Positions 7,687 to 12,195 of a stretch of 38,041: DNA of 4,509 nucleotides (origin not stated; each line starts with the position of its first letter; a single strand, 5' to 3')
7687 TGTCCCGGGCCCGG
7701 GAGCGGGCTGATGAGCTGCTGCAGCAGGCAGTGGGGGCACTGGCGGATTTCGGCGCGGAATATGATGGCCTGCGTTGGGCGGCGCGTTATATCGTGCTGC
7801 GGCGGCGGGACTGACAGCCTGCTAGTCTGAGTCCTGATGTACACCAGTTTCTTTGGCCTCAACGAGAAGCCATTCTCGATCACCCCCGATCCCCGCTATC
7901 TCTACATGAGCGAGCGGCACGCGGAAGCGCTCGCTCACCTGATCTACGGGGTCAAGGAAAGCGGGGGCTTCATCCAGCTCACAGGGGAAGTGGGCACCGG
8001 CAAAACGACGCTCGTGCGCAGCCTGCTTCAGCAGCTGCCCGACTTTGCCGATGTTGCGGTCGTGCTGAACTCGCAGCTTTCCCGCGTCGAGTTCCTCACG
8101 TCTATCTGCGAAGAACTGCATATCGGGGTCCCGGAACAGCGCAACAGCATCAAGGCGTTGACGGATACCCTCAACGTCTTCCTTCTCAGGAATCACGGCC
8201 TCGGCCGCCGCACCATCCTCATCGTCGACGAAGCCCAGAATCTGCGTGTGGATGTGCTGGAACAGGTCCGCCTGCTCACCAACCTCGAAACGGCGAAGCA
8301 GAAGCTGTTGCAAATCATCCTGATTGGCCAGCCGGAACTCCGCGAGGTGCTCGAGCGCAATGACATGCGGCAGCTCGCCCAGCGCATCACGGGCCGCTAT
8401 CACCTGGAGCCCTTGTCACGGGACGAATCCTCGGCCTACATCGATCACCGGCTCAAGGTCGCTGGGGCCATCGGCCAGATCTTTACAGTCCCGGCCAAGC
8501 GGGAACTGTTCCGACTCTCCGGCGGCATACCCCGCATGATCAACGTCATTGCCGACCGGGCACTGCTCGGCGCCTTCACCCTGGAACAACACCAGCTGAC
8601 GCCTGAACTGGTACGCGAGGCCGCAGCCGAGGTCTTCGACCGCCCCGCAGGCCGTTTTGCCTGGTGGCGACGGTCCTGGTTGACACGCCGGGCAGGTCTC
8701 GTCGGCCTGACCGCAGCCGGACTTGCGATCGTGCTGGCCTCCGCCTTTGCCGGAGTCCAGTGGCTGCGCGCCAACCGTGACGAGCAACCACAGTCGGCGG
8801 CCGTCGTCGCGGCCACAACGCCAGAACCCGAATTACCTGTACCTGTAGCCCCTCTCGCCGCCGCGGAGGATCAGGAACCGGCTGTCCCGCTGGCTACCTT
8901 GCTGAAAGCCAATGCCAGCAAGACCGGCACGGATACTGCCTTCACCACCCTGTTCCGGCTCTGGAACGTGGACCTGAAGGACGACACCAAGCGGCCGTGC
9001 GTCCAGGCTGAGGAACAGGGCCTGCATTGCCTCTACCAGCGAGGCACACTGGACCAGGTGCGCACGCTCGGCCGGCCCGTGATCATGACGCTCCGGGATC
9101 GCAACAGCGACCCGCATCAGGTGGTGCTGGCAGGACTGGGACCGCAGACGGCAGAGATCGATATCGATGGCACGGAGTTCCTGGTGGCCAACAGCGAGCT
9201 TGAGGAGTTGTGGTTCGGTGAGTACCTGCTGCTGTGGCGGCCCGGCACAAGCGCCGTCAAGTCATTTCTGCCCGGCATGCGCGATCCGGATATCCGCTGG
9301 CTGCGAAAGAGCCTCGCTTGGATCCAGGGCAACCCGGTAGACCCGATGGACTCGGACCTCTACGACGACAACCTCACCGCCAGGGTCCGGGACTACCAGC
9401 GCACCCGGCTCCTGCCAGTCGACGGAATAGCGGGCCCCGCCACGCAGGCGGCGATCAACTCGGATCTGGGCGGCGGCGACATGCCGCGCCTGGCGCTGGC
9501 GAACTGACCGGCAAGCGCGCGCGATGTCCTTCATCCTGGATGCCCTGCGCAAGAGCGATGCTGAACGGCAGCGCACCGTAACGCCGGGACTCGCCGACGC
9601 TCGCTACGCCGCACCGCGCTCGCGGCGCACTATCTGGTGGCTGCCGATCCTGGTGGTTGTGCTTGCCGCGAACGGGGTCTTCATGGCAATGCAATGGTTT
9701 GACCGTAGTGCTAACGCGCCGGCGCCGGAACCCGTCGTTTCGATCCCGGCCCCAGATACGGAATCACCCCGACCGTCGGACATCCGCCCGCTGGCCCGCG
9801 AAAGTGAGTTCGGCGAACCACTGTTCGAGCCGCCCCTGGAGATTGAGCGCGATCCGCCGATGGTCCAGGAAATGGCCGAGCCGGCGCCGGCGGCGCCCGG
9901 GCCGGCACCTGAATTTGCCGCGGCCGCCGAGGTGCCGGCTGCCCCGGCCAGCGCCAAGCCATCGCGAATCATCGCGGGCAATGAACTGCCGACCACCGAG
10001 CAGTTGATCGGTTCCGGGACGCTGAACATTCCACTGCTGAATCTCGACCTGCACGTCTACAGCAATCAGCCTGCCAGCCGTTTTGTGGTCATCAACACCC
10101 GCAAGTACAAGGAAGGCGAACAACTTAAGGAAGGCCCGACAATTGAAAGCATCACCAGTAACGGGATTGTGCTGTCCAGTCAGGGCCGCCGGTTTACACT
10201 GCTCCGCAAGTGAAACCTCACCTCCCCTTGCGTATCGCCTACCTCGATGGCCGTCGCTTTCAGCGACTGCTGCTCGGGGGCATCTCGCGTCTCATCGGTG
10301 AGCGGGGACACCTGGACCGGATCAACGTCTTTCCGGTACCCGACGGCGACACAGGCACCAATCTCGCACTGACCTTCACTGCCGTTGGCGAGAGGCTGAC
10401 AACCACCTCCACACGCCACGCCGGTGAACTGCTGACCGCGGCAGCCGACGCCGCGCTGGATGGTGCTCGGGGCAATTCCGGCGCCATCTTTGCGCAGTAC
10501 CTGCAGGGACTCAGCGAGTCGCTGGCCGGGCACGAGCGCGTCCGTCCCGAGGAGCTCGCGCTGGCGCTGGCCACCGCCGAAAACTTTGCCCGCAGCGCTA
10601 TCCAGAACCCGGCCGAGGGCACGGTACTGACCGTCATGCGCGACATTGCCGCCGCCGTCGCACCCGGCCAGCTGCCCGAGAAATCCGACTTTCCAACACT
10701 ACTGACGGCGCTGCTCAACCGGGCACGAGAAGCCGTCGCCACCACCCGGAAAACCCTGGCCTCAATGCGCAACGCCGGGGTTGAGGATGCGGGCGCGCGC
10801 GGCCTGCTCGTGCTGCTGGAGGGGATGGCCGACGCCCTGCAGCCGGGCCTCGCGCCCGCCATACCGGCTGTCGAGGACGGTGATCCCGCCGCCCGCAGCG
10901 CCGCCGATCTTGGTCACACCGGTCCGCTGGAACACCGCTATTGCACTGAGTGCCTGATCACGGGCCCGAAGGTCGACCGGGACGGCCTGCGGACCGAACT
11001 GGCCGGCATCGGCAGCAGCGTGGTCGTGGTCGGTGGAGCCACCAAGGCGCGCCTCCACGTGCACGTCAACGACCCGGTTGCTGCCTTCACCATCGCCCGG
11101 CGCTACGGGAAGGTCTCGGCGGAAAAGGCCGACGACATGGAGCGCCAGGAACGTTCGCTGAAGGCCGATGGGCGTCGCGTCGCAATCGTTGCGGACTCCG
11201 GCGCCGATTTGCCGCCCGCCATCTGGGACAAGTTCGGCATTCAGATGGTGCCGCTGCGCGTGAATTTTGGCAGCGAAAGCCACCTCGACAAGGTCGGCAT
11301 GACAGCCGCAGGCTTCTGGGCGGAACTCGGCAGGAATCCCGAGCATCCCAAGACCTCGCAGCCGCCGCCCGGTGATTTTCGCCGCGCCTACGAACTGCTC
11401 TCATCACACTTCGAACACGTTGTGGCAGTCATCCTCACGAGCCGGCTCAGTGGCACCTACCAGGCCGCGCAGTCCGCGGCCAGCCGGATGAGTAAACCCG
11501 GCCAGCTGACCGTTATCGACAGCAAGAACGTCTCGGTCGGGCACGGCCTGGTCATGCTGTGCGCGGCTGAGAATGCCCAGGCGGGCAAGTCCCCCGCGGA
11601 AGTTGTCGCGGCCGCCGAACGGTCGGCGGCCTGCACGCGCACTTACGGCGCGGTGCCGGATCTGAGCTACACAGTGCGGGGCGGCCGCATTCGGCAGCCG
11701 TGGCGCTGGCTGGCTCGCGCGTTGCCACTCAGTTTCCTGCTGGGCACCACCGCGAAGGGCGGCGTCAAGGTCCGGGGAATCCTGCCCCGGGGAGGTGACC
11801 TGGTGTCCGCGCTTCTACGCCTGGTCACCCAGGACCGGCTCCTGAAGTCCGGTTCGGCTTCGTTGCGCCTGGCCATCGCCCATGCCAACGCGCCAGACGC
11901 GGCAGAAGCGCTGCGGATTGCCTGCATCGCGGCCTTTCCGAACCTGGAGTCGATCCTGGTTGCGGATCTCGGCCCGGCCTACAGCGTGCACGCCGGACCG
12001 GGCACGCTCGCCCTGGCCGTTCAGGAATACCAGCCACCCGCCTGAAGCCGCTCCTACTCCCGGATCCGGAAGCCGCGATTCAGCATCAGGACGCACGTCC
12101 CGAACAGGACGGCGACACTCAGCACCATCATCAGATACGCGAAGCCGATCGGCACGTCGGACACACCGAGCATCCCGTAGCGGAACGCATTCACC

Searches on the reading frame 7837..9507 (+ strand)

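Call 9: search_protein_families(library=pfam, proteins=[window:7837-9507:+], max_evalue=0.001)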
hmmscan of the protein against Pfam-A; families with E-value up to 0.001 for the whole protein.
window:7837-9507:+ (556 aa): 8 families
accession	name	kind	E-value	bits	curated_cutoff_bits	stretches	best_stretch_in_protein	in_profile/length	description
PF13401.12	AAA_22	-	1.1e-27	97.3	27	1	42-172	4-130/130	AAA domain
PF13191.12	AAA_16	-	5.5e-10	40.4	32.6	1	22-158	2-165/167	AAA ATPase domain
PF01471.23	PG_binding_1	-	2.1e-08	34.6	23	1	482-540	1-57/57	Putative peptidoglycan binding domain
PF13604.12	AAA_30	-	3.2e-06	27.5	27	1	42-205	17-165/191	AAA domain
PF21327.3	GspA_C39-like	-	0.00012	22.8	27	1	388-467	19-97/97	GspA, peptidase C39-like domain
PF13245.12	AAA_19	-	0.00014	22.4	25.1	0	45-164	13-124/134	AAA domain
PF02367.23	TsaE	-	0.00014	22.2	26.6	1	25-67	3-45/128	Threonylcarbamoyl adenosine biosynthesis protein TsaE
PF02492.25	cobW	-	0.00019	21.5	20.7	1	47-80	4-37/180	CobW/HypB/UreG, nucleotide-binding domain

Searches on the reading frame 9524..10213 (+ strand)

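Call 9: search_protein_families(library=pfam, proteins=[window:9524-10213:+], max_evalue=0.001)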
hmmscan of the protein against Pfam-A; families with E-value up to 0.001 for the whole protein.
window:9524-10213:+ (229 aa): 2 families
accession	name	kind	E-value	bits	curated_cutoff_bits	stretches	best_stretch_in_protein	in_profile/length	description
PF16537.11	T2SSB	-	3e-18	65.7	28.4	1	169-226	1-58/60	Type II secretion system protein B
PF23893.1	Y4YQ_C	-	0.0002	21.5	27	1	188-226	14-53/53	Uncharacterised protein Y4YQ C-terminal domain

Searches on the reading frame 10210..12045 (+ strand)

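Call 3: search_protein_families(library=pfam, proteins=[window:10210-12045:+], max_evalue=1)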
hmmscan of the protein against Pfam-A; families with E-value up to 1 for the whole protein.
window:10210-12045:+ (611 aa): 4 families
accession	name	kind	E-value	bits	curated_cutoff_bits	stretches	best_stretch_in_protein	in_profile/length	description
PF02645.21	DegV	-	4e-54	184.3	27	1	324-604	2-277/280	Uncharacterised protein, DegV family COG1307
PF02734.22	Dak2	-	1.9e-34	119.5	27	1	42-207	1-173/174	DAK2 domain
PF21645.3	FakA-like_M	-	1.7e-17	63.4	24.9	1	242-315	2-78/80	Fatty acid kinase subunit A-like, middle domain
PF13684.11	FakA-like_C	-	0.018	14.9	23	1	414-470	56-110/216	Fatty acid kinase subunit A-like, C-terminal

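Call 33: search_protein_families(library=ncbifam, proteins=[window:10210-12045:+], max_evalue=0.00001)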
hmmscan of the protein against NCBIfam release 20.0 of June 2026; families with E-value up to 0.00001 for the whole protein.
window:10210-12045:+ (611 aa): 6 families
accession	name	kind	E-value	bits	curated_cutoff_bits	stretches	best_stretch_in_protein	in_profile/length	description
TIGR03599.1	YloV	subfamily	3.5e-76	256.8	396.1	1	19-320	3-302/530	DAK2 domain fusion protein YloV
TIGR00762.1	DegV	domain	1.1e-60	205.2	99.7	1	324-604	1-275/276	DegV family EDD domain-containing protein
NF038248.1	FakA_VfrB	equivalog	6.9e-47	160.1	975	1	12-316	3-313/549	fatty acid kinase catalytic subunit FakA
NF038249.1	fatty_FakB1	equivalog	2.7e-21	75.9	350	1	323-604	2-279/286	fatty acid kinase binding subunit FakB1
NF011049.0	PRK14479.1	subfamily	1.2e-11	43.8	492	1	28-211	375-567/568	dihydroxyacetone kinase family protein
TIGR02365.1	dha_L_ycgS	equivalog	6.6e-07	29.2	138.3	1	43-204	26-192/196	dihydroxyacetone kinase subunit DhaL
